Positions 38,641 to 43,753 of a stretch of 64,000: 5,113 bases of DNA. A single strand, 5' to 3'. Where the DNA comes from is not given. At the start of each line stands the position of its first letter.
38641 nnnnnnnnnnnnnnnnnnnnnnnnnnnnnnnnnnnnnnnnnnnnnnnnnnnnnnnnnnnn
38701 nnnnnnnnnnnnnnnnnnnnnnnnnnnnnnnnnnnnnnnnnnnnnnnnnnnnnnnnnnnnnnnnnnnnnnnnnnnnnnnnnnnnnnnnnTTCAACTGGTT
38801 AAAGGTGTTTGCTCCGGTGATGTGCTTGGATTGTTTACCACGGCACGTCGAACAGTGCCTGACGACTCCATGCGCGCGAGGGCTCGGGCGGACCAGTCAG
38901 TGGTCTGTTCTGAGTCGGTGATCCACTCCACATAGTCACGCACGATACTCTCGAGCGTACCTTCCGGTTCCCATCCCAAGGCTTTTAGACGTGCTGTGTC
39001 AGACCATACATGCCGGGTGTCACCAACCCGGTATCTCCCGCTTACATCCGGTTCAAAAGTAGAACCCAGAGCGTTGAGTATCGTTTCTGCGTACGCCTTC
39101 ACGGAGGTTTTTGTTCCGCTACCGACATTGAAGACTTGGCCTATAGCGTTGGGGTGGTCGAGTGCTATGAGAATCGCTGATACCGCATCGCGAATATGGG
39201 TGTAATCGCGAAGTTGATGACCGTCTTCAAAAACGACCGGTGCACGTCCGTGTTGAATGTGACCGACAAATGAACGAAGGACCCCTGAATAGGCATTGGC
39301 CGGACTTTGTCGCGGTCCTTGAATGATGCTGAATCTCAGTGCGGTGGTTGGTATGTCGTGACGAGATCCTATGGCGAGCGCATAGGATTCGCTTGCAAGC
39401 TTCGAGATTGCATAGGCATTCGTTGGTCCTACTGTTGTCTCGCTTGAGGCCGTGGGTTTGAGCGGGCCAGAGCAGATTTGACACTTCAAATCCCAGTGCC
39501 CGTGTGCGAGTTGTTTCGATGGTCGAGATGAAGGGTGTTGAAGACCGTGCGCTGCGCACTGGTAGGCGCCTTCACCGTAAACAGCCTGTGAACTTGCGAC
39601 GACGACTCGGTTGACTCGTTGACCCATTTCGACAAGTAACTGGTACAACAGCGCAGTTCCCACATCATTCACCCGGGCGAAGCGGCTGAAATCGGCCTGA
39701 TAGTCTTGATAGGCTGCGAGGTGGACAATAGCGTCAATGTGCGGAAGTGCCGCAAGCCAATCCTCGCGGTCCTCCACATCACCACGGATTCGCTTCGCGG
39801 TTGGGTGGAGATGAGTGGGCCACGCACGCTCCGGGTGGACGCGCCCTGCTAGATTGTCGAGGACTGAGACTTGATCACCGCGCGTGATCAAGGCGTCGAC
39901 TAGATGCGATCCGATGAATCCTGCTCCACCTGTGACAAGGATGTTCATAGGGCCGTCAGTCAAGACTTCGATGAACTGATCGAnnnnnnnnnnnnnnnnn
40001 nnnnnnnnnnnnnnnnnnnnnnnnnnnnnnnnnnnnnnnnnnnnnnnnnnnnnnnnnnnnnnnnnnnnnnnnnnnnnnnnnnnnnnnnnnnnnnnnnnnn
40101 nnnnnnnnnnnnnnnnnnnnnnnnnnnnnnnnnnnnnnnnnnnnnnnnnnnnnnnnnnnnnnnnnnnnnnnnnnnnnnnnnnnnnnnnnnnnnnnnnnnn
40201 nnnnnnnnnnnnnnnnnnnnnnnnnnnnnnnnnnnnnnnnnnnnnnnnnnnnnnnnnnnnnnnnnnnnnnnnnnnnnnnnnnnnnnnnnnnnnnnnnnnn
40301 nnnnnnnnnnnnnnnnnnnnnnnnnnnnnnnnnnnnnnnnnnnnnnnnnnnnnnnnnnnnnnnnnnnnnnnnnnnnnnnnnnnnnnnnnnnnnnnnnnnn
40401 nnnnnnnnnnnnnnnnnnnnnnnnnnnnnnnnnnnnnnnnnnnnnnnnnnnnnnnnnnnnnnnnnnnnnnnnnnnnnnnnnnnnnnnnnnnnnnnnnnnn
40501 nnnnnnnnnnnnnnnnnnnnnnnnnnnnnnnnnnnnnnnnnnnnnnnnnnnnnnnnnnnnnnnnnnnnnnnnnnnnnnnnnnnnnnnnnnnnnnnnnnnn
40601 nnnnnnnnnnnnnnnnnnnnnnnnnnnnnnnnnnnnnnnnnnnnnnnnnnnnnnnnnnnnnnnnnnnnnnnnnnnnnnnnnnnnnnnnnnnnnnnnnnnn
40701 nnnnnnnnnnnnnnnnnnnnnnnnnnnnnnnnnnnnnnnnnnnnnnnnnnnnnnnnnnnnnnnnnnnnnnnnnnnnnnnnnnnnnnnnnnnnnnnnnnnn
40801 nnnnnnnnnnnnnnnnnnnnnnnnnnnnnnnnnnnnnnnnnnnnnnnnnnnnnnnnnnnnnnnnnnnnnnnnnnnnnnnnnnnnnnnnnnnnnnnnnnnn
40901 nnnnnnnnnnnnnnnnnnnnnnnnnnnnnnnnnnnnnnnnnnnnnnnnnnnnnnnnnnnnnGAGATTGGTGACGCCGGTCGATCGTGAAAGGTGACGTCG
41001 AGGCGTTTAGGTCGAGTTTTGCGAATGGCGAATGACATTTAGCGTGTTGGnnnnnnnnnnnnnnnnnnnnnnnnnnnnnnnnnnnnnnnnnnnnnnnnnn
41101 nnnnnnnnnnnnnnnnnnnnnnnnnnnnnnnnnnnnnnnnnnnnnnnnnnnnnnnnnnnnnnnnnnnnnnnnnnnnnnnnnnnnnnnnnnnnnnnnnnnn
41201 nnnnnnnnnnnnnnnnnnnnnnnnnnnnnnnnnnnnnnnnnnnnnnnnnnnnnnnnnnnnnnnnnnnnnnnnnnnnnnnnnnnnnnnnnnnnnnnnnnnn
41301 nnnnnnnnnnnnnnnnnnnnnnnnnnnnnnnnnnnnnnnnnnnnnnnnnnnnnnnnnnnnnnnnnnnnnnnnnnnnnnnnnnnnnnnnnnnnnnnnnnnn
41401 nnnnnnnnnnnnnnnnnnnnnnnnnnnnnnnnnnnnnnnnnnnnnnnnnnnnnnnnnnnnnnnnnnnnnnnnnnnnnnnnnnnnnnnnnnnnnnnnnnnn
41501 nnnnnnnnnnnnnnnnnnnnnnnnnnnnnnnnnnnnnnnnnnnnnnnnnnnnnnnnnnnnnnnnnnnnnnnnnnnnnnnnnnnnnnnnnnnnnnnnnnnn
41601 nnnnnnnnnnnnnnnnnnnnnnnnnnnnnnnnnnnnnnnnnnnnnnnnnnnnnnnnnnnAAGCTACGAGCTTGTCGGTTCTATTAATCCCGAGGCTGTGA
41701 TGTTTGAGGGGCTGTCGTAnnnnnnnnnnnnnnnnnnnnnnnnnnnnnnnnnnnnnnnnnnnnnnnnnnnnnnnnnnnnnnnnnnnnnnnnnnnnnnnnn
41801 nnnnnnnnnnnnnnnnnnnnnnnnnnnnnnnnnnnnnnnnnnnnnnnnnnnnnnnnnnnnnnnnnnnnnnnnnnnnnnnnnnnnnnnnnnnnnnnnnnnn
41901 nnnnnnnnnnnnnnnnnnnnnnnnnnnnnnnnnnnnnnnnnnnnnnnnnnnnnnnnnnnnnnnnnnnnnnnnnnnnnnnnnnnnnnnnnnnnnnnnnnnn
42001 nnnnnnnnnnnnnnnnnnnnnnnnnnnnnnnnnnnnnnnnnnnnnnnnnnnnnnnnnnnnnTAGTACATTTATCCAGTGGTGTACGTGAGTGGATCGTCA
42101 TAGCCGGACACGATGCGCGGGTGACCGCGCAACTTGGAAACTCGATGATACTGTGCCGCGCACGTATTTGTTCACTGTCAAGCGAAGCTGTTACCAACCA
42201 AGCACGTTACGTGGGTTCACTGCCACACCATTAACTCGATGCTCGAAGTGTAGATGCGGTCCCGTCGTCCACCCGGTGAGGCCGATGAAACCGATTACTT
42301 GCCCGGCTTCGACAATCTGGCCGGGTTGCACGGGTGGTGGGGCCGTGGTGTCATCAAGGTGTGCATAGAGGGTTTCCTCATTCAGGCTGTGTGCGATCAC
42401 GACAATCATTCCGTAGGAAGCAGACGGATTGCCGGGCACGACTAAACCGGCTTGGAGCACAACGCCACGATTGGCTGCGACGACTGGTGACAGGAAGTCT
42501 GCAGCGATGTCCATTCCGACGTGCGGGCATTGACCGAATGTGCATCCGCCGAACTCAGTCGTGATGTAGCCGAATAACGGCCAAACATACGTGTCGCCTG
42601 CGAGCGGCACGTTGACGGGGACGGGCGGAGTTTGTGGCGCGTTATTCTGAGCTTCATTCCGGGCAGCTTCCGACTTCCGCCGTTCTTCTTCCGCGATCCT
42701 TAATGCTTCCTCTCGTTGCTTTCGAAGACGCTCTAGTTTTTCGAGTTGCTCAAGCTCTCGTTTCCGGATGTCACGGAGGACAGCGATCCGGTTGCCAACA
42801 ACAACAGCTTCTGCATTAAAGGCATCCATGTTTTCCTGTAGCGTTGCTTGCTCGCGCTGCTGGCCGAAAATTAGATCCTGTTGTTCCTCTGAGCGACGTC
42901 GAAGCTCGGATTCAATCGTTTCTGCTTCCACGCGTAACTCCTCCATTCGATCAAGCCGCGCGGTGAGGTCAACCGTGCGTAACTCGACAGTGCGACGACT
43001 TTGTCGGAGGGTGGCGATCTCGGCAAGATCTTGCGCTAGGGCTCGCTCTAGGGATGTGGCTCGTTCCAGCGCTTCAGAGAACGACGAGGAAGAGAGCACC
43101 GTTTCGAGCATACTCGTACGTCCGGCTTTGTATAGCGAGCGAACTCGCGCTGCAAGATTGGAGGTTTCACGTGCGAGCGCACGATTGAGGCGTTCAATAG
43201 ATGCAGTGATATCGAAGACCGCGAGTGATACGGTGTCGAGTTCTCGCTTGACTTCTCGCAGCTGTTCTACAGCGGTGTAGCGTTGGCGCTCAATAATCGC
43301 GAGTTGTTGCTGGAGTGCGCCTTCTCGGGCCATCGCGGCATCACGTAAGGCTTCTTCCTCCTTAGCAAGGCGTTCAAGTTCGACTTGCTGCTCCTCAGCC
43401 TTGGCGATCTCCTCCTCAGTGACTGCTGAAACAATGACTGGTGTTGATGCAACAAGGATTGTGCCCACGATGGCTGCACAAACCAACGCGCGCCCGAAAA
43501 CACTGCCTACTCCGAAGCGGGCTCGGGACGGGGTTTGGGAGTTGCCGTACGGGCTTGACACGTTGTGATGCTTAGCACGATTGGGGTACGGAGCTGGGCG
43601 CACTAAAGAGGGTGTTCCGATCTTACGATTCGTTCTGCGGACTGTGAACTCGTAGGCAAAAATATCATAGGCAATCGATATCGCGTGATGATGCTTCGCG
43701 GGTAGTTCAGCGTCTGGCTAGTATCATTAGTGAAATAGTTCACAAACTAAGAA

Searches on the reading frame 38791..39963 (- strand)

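Call 28: search_protein_families(library=pfam, proteins=[window:38791-39963:-], max_evalue=0.001)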
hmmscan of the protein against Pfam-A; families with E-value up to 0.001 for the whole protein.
window:38791-39963:- (390 aa): 8 families
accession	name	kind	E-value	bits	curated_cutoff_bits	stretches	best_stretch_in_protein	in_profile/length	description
PF01370.27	Epimerase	-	1e-45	156.5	20.9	2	173-281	127-240/240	NAD dependent epimerase/dehydratase family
PF16363.11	GDP_Man_Dehyd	-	1.2e-35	124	27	2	9-131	1-135/332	GDP-mannose 4,6 dehydratase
PF07993.18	NAD_binding_4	-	4.9e-17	62.4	20.1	1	67-250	80-244/258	Male sterility protein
PF01073.25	3Beta_HSD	-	5.1e-15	55.7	22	1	9-133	1-124/280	3-beta hydroxysteroid dehydrogenase/isomerase family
PF02719.21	Polysacc_synt_2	-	8.9e-10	38.7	20.2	1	8-125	1-128/293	Polysaccharide biosynthesis protein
PF04321.23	RmlD_sub_bind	-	2.5e-07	30.5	27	0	6-89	1-65/287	RmlD substrate binding domain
PF13460.12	NAD_binding_10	-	1.6e-05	25.3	27.2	1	12-131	1-104/184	NAD(P)H-binding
PF00106.31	adh_short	-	1.9e-05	24.7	26.6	1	8-143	3-158/195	short chain dehydrogenase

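Call 82: search_protein_families(library=ncbifam, proteins=[window:38791-39963:-], max_evalue=1e-10)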
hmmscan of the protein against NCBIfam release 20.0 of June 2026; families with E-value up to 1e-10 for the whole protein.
window:38791-39963:- (390 aa): 15 families
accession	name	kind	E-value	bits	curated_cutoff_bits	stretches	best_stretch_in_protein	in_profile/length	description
TIGR01179.1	galE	equivalog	1.7e-33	115.9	262.3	2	7-132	1-128/332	UDP-glucose 4-epimerase GalE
TIGR01181.1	dTDP_gluc_dehyt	equivalog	6.2e-33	114.2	365.1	2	173-353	140-316/321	dTDP-glucose 4,6-dehydratase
TIGR02197.1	heptose_epim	equivalog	4e-28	98.5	274.6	2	175-350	129-315/316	ADP-glyceromanno-heptose 6-epimerase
TIGR04180.1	EDH_00030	hypoth_equivalog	6.1e-26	91.2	475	2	180-333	141-294/297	NAD-dependent 4,6-dehydratase LegB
NF042422.1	oxyalk_red_OleD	equivalog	2.6e-18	66.5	580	1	6-131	1-116/329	2-alkyl-3-oxoalkanoate reductase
NF007956.0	PRK10675.1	subfamily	3.6e-17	62.5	394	0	6-132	1-131/338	UDP-glucose 4-epimerase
NF011728.1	PRK15181.1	equivalog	1.2e-15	57.4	760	1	179-354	160-343/348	Vi polysaccharide biosynthesis UDP-N-acetylglucosaminuronic acid C-4 epimerase TviC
NF007490.0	PRK10084.1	subfamily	5.8e-14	51.8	649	1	6-354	1-340/361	dTDP-glucose 4,6-dehydratase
NF008360.0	PRK11150.1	equivalog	9.3e-14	51.3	452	0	179-348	135-306/310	ADP-glyceromanno-heptose 6-epimerase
TIGR03466.1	HpnA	hypoth_equivalog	7.5e-13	48.1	367.65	1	7-131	2-119/327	hopanoid-associated sugar epimerase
NF043036.1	ErythonDh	equivalog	1.2e-12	47.7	325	1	6-132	1-132/321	D-erythronate dehydrogenase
TIGR01777.1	yfcH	hypoth_equivalog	1.8e-12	47.5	207.35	0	8-132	1-119/292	TIGR01777 family oxidoreductase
TIGR01746.1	Thioester-redct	subfamily_domain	5.4e-12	45.6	213.35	0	7-297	1-279/371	thioester reductase domain-containing protein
NF008872.0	PRK11908.1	equivalog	5.6e-12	45.4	294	0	174-300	135-272/349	bifunctional UDP-4-keto-pentose/UDP-xylose synthase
NF007582.0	PRK10217.1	equivalog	1.4e-11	44.1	698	0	175-352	151-335/355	dTDP-glucose 4,6-dehydratase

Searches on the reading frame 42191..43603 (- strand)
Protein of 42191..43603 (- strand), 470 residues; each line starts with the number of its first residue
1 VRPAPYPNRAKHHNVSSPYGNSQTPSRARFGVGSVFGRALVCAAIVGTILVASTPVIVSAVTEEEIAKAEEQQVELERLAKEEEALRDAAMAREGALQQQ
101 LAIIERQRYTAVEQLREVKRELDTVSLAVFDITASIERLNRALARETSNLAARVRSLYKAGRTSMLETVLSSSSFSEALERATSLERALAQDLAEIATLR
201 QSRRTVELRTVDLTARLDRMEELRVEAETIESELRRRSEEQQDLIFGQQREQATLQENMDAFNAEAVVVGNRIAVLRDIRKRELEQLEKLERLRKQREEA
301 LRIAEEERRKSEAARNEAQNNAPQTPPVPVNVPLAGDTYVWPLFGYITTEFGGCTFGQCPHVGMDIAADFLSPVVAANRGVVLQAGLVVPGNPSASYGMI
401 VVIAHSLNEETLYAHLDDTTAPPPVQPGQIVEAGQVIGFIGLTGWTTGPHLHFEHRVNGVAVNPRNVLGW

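Call 7: search_protein_families(library=pfam, proteins=[window:42191-43603:-], max_evalue=0.1)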
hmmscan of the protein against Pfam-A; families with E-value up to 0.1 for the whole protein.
window:42191-43603:- (470 aa): 3 families
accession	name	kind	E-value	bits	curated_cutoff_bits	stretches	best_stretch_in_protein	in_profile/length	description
PF01551.29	Peptidase_M23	-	8e-25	87.3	28.7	1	360-464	2-96/96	Peptidase family M23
PF24568.1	CC_PcsB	-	6.9e-08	32.7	27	1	136-196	1-62/75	Peptidoglycan hydrolase PcsB, coiled-coil domain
PF18497.6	RNase_3_N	-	0.078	13.4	26.8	0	138-175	46-83/95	Ribonuclease III N-terminal domain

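Call 8: search_protein_families(library=ncbifam, proteins=[window:42191-43603:-], max_evalue=0.1)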
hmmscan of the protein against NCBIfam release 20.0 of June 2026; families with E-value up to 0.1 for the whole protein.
window:42191-43603:- (470 aa): 13 families
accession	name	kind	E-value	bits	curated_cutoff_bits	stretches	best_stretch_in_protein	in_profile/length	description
NF008644.1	PRK11637.1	equivalog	1e-18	67.5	270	1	78-469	12-384/385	murein hydrolase activator EnvC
NF053824.1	PdgNdpepShyC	equivalog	1.4e-15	57.2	700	1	360-467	295-392/429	peptidoglycan DD-endopeptidase ShyC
NF050804.1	CellDivDipMCaul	equivalog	3e-15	56.1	900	1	338-457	506-615/634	cell division endopeptidase DipM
NF052336.1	PdgHdaseHSB100310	equivalog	2.2e-14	53.6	500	1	326-460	22-146/316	peptidoglycan hydrolase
NF052530.1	Heli_ShapePgp3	exception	4.7e-14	52.1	300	1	333-466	135-262/270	peptidoglycan metallopeptidase Pgp3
NF040883.1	amid_act_ActS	equivalog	2.1e-13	50.1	375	1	301-467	76-232/242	amidase activator ActS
NF008652.0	PRK11649.1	equivalog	3.5e-13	49.1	341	1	359-465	311-407/439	murein DD-endopeptidase MepM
NF052529.1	PG_M23_Pgp6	exception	5.6e-13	48.4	600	1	269-466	246-430/452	peptidoglycan metallopeptidase Pgp6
NF053825.1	PdgNdpepShyA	equivalog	5.7e-12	45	700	1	359-464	294-389/425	peptidoglycan DD-endopeptidase ShyA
NF008123.1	PRK10871.1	equivalog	3.2e-11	43.2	311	1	337-466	244-360/365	murein hydrolase activator NlpD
NF041208.1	celldiv_DipM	equivalog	2.5e-10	40.2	740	1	340-467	299-416/419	cell division endopeptidase DipM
NF053738.1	S2SprSpoIIQBc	equivalog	2e-07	30.9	250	1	386-468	143-223/232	stage II sporulation protein SpoIIQ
NF046104.1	PptglHdxlasePcsB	equivalog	0.00025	20.3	450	1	40-190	5-145/400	peptidoglycan hydrolase PcsB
